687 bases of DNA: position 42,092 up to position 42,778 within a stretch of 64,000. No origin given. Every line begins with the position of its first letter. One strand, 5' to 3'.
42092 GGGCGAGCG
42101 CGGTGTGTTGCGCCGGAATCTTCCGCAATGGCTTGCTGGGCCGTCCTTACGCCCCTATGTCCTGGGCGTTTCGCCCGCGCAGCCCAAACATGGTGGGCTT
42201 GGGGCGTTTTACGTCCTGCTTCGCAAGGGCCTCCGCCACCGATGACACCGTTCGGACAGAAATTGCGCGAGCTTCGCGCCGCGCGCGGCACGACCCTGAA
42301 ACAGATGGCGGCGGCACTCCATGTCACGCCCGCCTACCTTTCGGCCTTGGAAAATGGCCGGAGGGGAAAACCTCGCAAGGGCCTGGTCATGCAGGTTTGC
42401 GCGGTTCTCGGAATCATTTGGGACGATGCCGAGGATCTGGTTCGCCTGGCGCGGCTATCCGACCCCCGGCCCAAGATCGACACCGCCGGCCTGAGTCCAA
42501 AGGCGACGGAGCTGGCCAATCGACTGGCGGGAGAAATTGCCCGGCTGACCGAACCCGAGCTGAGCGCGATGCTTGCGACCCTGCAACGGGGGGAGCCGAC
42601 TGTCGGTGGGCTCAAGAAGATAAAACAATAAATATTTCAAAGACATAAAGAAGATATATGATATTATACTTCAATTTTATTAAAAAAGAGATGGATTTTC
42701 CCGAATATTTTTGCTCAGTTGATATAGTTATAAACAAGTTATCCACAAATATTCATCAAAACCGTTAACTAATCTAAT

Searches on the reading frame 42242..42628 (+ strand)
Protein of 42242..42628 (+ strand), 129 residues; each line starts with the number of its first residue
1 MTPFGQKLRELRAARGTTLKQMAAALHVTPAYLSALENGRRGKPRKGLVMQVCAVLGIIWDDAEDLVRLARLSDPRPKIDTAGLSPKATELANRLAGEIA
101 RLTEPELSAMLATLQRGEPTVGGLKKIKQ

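Call 7: find_related_loci(query=window:42242-42628:+, collection=genome_contigs, flank=6000)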
Query window:42242-42628:+ (129 aa) in genome_contigs; peptide patterns used: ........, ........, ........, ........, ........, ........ (x = any residue, [..] = any of these).
599 stretches matched a pattern (row limit reached: there are more); 310 encode a relative of the query (tblastn E <= 1e-3); the best 80 are kept; 80 distinct loci.
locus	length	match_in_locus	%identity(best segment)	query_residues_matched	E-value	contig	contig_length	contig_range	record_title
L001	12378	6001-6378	94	1-126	7e-74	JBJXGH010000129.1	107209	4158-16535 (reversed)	MAG: Alphaproteobacteria bacterium isolate F1F2.bin.332 k127_3693149, whole genome shotgun sequence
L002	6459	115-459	76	1-115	7e-55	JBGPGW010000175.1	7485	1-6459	MAG: Alphaproteobacteria bacterium isolate OBJ_0618_7090110_373 k141_1286652_length_7485_cov_46.0000, whole genome shotg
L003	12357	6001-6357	71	1-119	4e-52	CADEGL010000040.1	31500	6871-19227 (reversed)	MAG: uncultured Alphaproteobacteria bacterium isolate Alphaproteobacteria sp. RBC064 genome assembly, contig: MAG064_40,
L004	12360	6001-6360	69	1-120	2e-51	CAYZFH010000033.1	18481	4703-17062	MAG TPA_asm: uncultured Rhizobiaceae bacterium isolate SRP292972_co2_151 genome assembly, contig: NODE_2848_length_18481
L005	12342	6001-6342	65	1-114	2e-45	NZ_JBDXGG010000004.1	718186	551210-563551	MAG: Nisaea sp. isolate AQ.08.M.C5_70_35 AQ_08_M_C5_70_35_000000000004, whole genome shotgun sequence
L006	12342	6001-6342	65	1-114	2e-45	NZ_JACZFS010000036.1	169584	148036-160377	Nisaea nitritireducens strain DSM 19540 Scaffold2_7, whole genome shotgun sequence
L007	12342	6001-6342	66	1-114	2e-45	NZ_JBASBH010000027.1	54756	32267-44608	MAG: Parvibaculum sp. isolate MFD12221_ilm_asm_bin8 k127_12927, whole genome shotgun sequence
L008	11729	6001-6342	63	1-114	1e-44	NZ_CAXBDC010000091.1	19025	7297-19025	MAG: uncultured Nisaea sp. isolate ERR2762136_concoct_219 ERZ3421823.2839, whole genome shotgun sequence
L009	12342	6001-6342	65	1-114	8e-45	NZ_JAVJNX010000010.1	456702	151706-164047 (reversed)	MAG: Nisaea sp. isolate A1-SPW-09 k141_10359, whole genome shotgun sequence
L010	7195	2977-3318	65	1-114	1e-44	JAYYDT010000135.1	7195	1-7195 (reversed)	MAG: Pseudomonadota bacterium isolate XS_MAG44 XS_MAG44_0135, whole genome shotgun sequence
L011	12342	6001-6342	64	1-114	9e-45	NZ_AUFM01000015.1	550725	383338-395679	Nisaea denitrificans DSM 18348 K328DRAFT_scaffold00003.3_C, whole genome shotgun sequence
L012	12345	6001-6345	65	1-115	3e-44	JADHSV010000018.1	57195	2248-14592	MAG: Rhodospirillales bacterium isolate BS150m-G3 BS-150m-C376, whole genome shotgun sequence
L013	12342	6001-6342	66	1-114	5e-44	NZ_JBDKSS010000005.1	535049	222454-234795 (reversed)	MAG: Parvibaculum sp. isolate 6_bin.230 c_000000118822, whole genome shotgun sequence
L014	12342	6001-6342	66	1-114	7e-44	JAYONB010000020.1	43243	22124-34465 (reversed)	MAG: Alphaproteobacteria bacterium isolate 139570_S171_metabat_bins_2.tsv.191 NODE_723_length_43243_cov_19.344216, whole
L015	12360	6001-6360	63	1-120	1e-43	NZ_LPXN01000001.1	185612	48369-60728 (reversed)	Oceanibaculum pacificum strain MCCC 1A02656 contig1, whole genome shotgun sequence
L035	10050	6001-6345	61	1-115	7e-42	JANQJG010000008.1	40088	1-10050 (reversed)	MAG: Rhodospirillales bacterium isolate PL25a_bin.107 k99_4117335, whole genome shotgun sequence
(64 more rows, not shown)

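Call 16: search_protein_families(library=pfam, proteins=[window:42242-42628:+])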
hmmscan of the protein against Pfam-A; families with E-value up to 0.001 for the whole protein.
window:42242-42628:+ (129 aa): 5 families
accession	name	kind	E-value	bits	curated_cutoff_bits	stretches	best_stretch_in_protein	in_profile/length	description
PF13560.12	HTH_31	-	5.1e-13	49.6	27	1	4-58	2-56/64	Helix-turn-helix domain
PF01381.28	HTH_3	-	5.5e-11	42.8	23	1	8-58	1-50/55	Helix-turn-helix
PF12844.13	HTH_19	-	3.1e-07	30.6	30.2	1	5-45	1-40/64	Helix-turn-helix domain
PF13413.12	HTH_25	-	1.2e-06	28.7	24.6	1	8-40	2-34/62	Helix-turn-helix domain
PF13443.12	HTH_26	-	0.00012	22.7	22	1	7-58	1-52/63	Cro/C1-type HTH DNA-binding domain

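Call 25: find_homologous_proteins(query=window:42242-42628:+, max_evalue=1e-30)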
Query window:42242-42628:+ (129 aa): 5909 proteins with E <= 1e-30 among 8000 candidates; the best 120 are listed.
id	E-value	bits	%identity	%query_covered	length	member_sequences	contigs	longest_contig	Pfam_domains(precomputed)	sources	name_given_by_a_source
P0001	2.0e-71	256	96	99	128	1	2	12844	PF12844.14,PF13413.13,PF01381.29,PF13560.13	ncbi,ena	-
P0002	1.6e-70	253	95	99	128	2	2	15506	PF12844.14,PF13413.13,PF01381.29,PF13560.13,PF13443.13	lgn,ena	-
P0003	4.2e-68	245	94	98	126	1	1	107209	PF12844.14,PF13413.13,PF01381.29,PF13560.13,PF13443.13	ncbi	ncbi:MAG: helix-turn-helix domain-containing protein [Alphaproteobacteria bacterium]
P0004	2.9e-54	200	77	99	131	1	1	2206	PF12844.14,PF13413.13,PF01381.29,PF13560.13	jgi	jgi:transcriptional regulator with XRE-family HTH domain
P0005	2.9e-54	200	77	99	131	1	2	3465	PF12844.14,PF13413.13,PF01381.29,PF13560.13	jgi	jgi:transcriptional regulator with XRE-family HTH domain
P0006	7.5e-54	199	82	91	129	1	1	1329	PF12844.14,PF13413.13,PF01381.29,PF13560.13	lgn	-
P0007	5.2e-53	196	83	90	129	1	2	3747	PF12844.14,PF13413.13,PF01381.29,PF13560.13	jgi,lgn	-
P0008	9.7e-53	195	83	90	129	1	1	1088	PF12844.14,PF13413.13,PF01381.29,PF13560.13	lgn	-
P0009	1.1e-52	195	82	90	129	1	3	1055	PF12844.14,PF13413.13,PF01381.29,PF13560.13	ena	-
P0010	1.6e-52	195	82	90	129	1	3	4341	PF12844.14,PF13413.13,PF01381.29,PF13560.13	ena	-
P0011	2.2e-52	194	81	90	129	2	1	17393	PF12844.14,PF13413.13,PF01381.29,PF13560.13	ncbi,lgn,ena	-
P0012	3.4e-52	194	80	91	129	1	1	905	PF12844.14,PF13413.13,PF01381.29,PF13560.13,PF13443.13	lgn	-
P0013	2.8e-51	191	79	88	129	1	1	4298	PF12844.14,PF13413.13,PF01381.29,PF13560.13,PF13443.13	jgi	jgi:transcriptional regulator with XRE-family HTH domain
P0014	9.2e-51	189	79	89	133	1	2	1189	PF12844.14,PF13413.13,PF01381.29,PF13560.13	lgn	-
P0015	1.9e-50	188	76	95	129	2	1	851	PF12844.14,PF13413.13,PF01381.29,PF13560.13,PF13443.13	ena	-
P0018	2.5e-48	181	77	89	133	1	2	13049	PF12844.14,PF13413.13,PF01381.29,PF13560.13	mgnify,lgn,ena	mgnify:CR=1 FL=1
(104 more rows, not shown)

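Call 26: find_encoding_contigs(protein=P0001, flank=4000, max_places=3)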
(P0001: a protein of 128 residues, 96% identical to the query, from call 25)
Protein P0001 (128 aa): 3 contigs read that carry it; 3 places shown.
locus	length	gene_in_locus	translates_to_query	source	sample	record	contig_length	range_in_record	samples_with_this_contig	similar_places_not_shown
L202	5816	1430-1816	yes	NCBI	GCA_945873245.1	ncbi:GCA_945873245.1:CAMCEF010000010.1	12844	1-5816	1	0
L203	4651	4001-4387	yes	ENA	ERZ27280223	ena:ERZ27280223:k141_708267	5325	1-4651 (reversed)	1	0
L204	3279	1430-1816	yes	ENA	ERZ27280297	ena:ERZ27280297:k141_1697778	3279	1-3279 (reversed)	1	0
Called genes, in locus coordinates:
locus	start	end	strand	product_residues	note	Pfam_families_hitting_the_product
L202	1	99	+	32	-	?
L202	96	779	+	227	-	PF02589:LUD_dom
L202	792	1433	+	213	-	-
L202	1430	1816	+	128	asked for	PF13560:HTH_31, PF01381:HTH_3, PF12844:HTH_19 (weak), PF13413:HTH_25 (weak)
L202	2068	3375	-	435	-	PF05496:RuvB_N (faint), PF13191:AAA_16 (faint), PF00004:AAA (weak), PF07728:AAA_5 (faint), PF07724:AAA_2, PF00004:AAA (weak)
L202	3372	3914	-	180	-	PF00227:Proteasome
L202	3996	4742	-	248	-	PF00027:cNMP_binding, PF00498:FHA (faint)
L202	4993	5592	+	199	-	PF00475:IGPD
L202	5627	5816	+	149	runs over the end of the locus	PF10947:DUF2628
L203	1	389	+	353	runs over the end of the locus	?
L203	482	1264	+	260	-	PF02754:CCG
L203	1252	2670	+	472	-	PF02589:LUD_dom, PF13187:Fer4_9 (faint), PF13237:Fer4_10 (faint), PF00037:Fer4 (faint), PF12838:Fer4_7 (weak), PF13183:Fer4_8, PF13534:Fer4_17 (weak), PF11870:LutB_C (weak)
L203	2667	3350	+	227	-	PF02589:LUD_dom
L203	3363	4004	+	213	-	-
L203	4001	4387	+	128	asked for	PF13560:HTH_31, PF01381:HTH_3, PF12844:HTH_19 (weak), PF13413:HTH_25 (weak)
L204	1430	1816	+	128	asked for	PF13560:HTH_31, PF01381:HTH_3, PF12844:HTH_19 (weak), PF13413:HTH_25 (weak)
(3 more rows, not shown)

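Call 27: find_encoding_contigs(protein=P0002, flank=4000, max_places=3)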
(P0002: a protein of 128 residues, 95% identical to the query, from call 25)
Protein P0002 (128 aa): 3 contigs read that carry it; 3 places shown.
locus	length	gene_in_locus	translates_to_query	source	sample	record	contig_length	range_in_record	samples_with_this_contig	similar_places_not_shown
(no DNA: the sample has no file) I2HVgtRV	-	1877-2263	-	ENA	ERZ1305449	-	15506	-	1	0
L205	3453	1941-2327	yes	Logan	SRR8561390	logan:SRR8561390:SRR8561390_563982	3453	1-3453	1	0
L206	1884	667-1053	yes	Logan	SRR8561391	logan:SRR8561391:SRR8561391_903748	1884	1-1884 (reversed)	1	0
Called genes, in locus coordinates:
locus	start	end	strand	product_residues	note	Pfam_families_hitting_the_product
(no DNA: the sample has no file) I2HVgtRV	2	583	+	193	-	?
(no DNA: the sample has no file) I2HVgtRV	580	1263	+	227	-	PF02589:LUD_dom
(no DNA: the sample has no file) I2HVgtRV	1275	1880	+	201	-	PF01713:Smr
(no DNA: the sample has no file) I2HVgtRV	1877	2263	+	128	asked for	PF13560:HTH_31, PF01381:HTH_3, PF12844:HTH_19, PF13413:HTH_25 (weak), PF13443:HTH_26 (weak)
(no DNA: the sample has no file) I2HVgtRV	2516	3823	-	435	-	PF05496:RuvB_N (faint), PF13191:AAA_16 (faint), PF00004:AAA (weak), PF07728:AAA_5 (faint), PF07724:AAA_2, PF00004:AAA (weak)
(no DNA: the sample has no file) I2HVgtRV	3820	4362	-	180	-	PF00227:Proteasome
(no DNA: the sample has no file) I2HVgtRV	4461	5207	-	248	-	PF00027:cNMP_binding, PF00498:FHA (weak)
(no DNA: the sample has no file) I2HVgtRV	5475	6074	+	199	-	PF00475:IGPD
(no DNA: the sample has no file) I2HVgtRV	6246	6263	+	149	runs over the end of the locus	PF10947:DUF2628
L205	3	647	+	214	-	?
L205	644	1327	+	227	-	PF02589:LUD_dom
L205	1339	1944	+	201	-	PF01713:Smr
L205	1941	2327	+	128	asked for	PF13560:HTH_31, PF01381:HTH_3, PF12844:HTH_19, PF13413:HTH_25 (weak), PF13443:HTH_26 (weak)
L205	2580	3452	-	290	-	?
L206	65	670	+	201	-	PF01713:Smr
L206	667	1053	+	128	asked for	PF13560:HTH_31, PF01381:HTH_3, PF12844:HTH_19, PF13413:HTH_25 (weak), PF13443:HTH_26 (weak)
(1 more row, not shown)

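Call 28: find_encoding_contigs(protein=P0011, flank=4000, max_places=3)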
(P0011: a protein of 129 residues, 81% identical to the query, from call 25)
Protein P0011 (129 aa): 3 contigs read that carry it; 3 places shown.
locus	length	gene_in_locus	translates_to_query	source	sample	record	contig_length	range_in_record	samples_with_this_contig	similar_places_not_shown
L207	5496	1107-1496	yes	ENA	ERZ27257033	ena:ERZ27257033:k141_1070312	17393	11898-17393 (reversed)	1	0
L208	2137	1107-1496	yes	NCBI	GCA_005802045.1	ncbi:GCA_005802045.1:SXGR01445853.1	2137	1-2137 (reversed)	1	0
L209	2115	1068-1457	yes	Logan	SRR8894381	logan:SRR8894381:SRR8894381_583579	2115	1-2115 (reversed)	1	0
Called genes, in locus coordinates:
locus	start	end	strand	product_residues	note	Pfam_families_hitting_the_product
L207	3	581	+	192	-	?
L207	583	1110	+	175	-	PF01713:Smr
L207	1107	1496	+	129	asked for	PF12844:HTH_19, PF13560:HTH_31, PF01381:HTH_3, PF13413:HTH_25 (weak)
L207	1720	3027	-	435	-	PF13191:AAA_16 (faint), PF00004:AAA (weak), PF07728:AAA_5 (faint), PF07724:AAA_2, PF00004:AAA (weak)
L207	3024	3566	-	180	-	PF00227:Proteasome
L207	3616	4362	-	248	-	PF00027:cNMP_binding, PF00498:FHA (weak)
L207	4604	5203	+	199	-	PF00475:IGPD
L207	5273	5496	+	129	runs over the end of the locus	PF10947:DUF2628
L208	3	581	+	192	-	?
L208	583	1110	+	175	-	PF01713:Smr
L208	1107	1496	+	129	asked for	PF12844:HTH_19, PF13560:HTH_31, PF01381:HTH_3, PF13413:HTH_25 (weak)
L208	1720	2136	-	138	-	?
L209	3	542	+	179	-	?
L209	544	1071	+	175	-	PF01713:Smr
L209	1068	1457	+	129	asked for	PF12844:HTH_19, PF13560:HTH_31, PF01381:HTH_3, PF13413:HTH_25 (weak)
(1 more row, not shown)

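Call 32: find_encoding_contigs(protein=P0005, flank=3000, max_places=2)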
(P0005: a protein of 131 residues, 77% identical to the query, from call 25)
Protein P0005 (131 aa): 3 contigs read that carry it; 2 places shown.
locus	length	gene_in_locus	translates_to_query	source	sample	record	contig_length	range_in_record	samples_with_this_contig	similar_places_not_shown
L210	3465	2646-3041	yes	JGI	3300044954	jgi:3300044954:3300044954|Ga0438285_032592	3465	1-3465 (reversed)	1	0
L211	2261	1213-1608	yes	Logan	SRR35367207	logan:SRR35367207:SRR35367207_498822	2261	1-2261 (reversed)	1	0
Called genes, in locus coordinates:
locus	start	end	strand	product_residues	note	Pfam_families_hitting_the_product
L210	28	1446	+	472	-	PF02589:LUD_dom, PF13187:Fer4_9 (faint), PF13237:Fer4_10 (faint), PF00037:Fer4 (faint), PF12838:Fer4_7 (weak), PF13183:Fer4_8, PF13534:Fer4_17 (weak), PF11870:LutB_C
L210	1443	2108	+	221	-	PF02589:LUD_dom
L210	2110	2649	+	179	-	PF01713:Smr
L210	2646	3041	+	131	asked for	PF12844:HTH_19, PF13560:HTH_31, PF01381:HTH_3, PF13413:HTH_25 (weak)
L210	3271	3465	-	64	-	?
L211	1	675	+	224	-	?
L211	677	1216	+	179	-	PF01713:Smr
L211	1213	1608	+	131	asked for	PF12844:HTH_19, PF13560:HTH_31, PF01381:HTH_3, PF13413:HTH_25 (weak)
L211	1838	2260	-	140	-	?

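Call 33: find_encoding_contigs(protein=P0007, flank=3000, max_places=2)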
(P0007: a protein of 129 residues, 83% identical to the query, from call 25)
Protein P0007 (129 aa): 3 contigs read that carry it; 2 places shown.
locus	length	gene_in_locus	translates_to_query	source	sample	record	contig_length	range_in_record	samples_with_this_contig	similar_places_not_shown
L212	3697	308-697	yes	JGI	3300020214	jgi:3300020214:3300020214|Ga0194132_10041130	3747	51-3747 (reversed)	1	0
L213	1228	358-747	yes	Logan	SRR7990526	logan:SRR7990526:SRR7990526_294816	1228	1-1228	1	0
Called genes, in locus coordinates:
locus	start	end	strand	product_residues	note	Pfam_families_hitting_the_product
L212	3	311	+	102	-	?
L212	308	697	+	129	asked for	PF12844:HTH_19, PF13560:HTH_31, PF01381:HTH_3, PF13413:HTH_25 (weak)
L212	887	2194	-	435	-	PF05496:RuvB_N (faint), PF13191:AAA_16 (faint), PF00004:AAA (weak), PF07728:AAA_5 (faint), PF07724:AAA_2, PF00004:AAA (weak)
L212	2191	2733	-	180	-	PF00227:Proteasome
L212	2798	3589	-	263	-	PF00027:cNMP_binding, PF00498:FHA (weak)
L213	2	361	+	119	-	?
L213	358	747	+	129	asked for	PF12844:HTH_19, PF13560:HTH_31, PF01381:HTH_3, PF13413:HTH_25 (weak)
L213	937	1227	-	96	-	?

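Call 34: find_encoding_contigs(protein=P0010, flank=3000, max_places=2)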
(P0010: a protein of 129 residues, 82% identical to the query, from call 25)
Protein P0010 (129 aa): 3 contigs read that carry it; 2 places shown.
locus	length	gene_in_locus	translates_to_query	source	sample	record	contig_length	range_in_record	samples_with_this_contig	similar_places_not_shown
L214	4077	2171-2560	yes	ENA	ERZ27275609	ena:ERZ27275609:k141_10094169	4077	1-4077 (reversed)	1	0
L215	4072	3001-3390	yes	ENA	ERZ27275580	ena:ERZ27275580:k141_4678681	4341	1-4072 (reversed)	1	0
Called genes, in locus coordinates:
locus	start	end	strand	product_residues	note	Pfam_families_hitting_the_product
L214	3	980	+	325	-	?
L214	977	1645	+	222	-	PF02589:LUD_dom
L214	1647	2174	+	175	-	PF01713:Smr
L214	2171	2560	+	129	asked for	PF12844:HTH_19, PF13560:HTH_31, PF01381:HTH_3, PF13413:HTH_25 (weak)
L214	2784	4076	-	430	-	?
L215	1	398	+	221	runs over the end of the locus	?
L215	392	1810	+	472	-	PF02589:LUD_dom, PF13187:Fer4_9 (faint), PF13237:Fer4_10 (faint), PF00037:Fer4 (faint), PF12838:Fer4_7 (weak), PF13183:Fer4_8, PF13534:Fer4_17 (weak), PF11870:LutB_C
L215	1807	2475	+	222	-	PF02589:LUD_dom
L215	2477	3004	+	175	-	PF01713:Smr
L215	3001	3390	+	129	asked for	PF12844:HTH_19, PF13560:HTH_31, PF01381:HTH_3, PF13413:HTH_25 (weak)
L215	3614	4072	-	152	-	?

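Call 35: find_encoding_contigs(protein=P0013, flank=3000, max_places=2)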
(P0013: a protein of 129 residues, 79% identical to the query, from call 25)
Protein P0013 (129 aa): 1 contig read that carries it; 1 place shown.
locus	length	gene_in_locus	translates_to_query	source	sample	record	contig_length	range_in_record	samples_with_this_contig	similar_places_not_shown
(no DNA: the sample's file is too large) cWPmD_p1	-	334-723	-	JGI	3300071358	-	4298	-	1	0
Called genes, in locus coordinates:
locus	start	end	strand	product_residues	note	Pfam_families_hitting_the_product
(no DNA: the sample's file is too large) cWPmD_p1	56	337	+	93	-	PF01713:Smr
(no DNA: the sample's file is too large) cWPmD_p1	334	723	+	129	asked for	PF12844:HTH_19, PF13560:HTH_31, PF01381:HTH_3, PF13413:HTH_25, PF13443:HTH_26 (weak)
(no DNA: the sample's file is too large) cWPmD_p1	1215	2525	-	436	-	PF13191:AAA_16 (faint), PF00004:AAA (weak), PF07728:AAA_5 (faint), PF13401:AAA_22 (faint), PF07724:AAA_2, PF00004:AAA (weak)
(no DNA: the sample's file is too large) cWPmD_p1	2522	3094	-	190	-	PF00227:Proteasome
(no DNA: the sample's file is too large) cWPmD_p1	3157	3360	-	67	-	PF09957:VapB_antitoxin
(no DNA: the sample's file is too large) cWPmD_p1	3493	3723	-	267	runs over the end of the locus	?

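Call 36: find_encoding_contigs(protein=P0018, flank=3000, max_places=2)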
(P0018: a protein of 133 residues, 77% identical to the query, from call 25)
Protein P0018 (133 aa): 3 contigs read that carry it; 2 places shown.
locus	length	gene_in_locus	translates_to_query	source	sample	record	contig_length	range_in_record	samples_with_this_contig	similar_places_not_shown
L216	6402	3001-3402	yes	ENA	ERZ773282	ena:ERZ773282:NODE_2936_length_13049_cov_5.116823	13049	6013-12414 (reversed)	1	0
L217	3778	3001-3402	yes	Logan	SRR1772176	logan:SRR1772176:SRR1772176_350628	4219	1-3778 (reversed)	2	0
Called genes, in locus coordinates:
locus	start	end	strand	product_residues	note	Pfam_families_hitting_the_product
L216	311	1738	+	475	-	PF02589:LUD_dom, PF13187:Fer4_9 (faint), PF00037:Fer4 (faint), PF13183:Fer4_8, PF13237:Fer4_10 (faint), PF13534:Fer4_17 (weak), PF11870:LutB_C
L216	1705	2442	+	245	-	PF02589:LUD_dom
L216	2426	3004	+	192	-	PF01713:Smr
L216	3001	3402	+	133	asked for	PF12844:HTH_19 (weak), PF13560:HTH_31, PF01381:HTH_3, PF13413:HTH_25 (weak)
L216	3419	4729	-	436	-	PF13191:AAA_16 (faint), PF00004:AAA (weak), PF07728:AAA_5 (faint), PF07724:AAA_2, PF00004:AAA (weak)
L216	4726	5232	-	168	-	PF00227:Proteasome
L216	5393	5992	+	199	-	PF00475:IGPD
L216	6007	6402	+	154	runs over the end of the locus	PF10947:DUF2628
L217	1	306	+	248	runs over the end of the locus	?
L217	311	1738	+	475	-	PF02589:LUD_dom, PF13187:Fer4_9 (faint), PF00037:Fer4 (faint), PF13183:Fer4_8, PF13237:Fer4_10 (faint), PF13534:Fer4_17 (weak), PF11870:LutB_C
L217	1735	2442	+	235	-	PF02589:LUD_dom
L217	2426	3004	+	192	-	PF01713:Smr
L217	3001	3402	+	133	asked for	PF12844:HTH_19 (weak), PF13560:HTH_31, PF01381:HTH_3, PF13413:HTH_25 (weak)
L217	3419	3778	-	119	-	?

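Call 69: search_protein_families(library=pfam, proteins=[L008:6428-6844:-, L008:6962-7423:+, L035:6406-7341:-, L035:7676-7942:-, L035:8220-8651:+], max_evalue=0.01)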
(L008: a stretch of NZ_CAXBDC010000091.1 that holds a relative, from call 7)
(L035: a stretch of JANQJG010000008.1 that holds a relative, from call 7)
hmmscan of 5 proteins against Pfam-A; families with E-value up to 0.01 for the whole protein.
L008:6428-6844:- (138 aa): 3 families
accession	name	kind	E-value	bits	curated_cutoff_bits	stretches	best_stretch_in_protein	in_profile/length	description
PF01844.29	HNH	-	6.2e-08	33.1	21.4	1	94-128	12-46/47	HNH endonuclease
PF13395.12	HNH_4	-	6.7e-07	29.6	22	1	96-132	18-54/54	HNH endonuclease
PF14279.12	HNH_5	-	0.00023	21.5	27.5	1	94-127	11-44/56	HNH endonuclease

L008:6962-7423:+ (154 aa): 1 family
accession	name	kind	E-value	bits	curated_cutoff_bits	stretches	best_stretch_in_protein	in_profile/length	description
PF13411.12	MerR_1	-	3.2e-06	27.6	21.6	1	12-81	1-65/69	MerR HTH family regulatory protein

L035:6406-7341:- (311 aa): 1 family
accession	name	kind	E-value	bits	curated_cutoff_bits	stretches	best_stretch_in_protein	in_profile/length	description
PF12686.12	DUF3800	-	2.1e-05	25.7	21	1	16-209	2-147/149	Protein of unknown function (DUF3800)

L035:7676-7942:- (88 aa): 0 families

L035:8220-8651:+ (144 aa): 1 family
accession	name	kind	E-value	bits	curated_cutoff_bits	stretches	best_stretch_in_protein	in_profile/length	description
PF13411.12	MerR_1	-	0.00032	21.2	21.6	1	7-76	2-66/69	MerR HTH family regulatory protein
